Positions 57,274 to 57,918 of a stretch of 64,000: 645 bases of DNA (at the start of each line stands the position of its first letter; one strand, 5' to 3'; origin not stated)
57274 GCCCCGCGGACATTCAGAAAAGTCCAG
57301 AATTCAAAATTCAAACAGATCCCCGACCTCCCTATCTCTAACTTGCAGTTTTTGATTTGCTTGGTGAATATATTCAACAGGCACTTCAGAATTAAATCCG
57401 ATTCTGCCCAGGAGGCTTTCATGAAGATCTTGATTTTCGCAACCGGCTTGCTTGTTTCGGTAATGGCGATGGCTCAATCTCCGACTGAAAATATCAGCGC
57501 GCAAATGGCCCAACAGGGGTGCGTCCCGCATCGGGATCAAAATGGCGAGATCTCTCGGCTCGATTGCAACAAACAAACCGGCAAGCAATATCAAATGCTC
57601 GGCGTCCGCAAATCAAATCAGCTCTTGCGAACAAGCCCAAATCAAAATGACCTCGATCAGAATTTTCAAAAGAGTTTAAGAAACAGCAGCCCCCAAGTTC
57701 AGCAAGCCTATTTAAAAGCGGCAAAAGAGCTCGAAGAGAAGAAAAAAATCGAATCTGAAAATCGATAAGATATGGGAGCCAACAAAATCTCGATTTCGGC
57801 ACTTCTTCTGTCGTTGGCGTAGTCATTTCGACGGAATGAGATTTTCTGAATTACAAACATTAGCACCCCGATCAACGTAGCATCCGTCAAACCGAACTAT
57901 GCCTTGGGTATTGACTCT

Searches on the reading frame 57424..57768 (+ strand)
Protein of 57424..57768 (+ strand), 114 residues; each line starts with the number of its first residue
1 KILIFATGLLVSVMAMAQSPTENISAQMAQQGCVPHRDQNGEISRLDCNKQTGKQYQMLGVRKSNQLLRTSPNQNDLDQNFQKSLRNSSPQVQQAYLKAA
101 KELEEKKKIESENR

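Call 4: search_protein_families(library=pfam, proteins=[window:57424-57768:+], max_evalue=1)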
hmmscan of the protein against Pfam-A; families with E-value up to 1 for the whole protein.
window:57424-57768:+ (114 aa): 1 family
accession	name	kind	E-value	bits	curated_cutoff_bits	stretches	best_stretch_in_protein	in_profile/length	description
PF10198.14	Ada3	-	0.028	14.9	24.5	1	78-110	72-104/127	Histone acetyltransferases subunit 3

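Call 8: search_protein_families(library=ncbifam, proteins=[window:57424-57768:+], max_evalue=1)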
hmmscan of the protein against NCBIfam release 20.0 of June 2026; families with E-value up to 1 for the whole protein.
window:57424-57768:+ (114 aa): 2 families
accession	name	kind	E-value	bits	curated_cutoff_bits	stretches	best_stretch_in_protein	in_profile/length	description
NF002315.0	PRK01237.1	equivalog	0.013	14.9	280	1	4-66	111-173/291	triphosphoribosyl-dephospho-CoA synthase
NF041599.1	reg_PtrA_PA2808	domain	0.032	14.2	31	1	1-30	5-34/46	co-regulatory protein PtrA N-terminal domain-containing protein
